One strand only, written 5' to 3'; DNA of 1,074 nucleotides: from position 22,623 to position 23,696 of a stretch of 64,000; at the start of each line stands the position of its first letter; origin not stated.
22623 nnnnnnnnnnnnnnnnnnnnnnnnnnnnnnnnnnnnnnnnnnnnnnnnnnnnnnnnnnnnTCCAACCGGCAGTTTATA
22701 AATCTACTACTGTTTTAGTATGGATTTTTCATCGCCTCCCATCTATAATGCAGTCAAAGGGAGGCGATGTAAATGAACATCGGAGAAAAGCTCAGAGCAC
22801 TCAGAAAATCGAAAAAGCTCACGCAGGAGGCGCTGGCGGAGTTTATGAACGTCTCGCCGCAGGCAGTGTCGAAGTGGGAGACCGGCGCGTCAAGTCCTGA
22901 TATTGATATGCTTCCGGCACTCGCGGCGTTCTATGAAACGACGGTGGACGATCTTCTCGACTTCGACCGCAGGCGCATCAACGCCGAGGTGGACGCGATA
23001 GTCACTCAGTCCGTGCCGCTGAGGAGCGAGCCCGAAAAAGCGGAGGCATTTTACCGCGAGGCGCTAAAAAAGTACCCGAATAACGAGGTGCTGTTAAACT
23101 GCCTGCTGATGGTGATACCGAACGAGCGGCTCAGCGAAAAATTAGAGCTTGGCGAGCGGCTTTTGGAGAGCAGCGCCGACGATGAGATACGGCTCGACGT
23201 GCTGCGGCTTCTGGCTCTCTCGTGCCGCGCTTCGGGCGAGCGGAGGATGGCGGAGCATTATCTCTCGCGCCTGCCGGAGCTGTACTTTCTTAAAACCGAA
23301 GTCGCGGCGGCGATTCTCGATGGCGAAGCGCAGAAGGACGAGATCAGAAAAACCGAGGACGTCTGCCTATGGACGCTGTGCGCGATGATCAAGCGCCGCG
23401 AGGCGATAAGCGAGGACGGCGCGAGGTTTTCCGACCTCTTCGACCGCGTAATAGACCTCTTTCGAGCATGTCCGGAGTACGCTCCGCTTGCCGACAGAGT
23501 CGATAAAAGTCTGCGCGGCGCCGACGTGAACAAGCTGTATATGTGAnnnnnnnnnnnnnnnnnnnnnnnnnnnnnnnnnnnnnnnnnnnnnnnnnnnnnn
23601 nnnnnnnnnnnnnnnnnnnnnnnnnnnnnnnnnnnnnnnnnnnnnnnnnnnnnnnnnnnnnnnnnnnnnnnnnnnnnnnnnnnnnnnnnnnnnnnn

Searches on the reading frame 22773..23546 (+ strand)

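Call 37: search_protein_families(library=pfam, proteins=[window:22773-23546:+], max_evalue=0.01)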
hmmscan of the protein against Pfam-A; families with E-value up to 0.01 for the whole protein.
window:22773-23546:+ (257 aa): 7 families
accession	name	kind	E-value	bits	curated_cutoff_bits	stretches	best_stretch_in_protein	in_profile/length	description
PF01381.28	HTH_3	-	1.5e-15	57.4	23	1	7-61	1-55/55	Helix-turn-helix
PF13560.12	HTH_31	-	1.4e-12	48.2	27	1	3-61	2-61/64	Helix-turn-helix domain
PF12844.13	HTH_19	-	1.7e-06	28.3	30.2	1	4-62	1-59/64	Helix-turn-helix domain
PF13443.12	HTH_26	-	1.1e-05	26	22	1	6-64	1-60/63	Cro/C1-type HTH DNA-binding domain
PF13384.12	HTH_23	-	0.00052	20.2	24.6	1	5-35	6-37/50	Homeodomain-like domain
PF13428.12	TPR_14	-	0.00065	20.6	23.5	0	86-110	16-40/44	Tetratricopeptide repeat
PF13412.12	HTH_24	-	0.0085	16.1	21.9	0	7-33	9-35/48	Winged helix-turn-helix DNA-binding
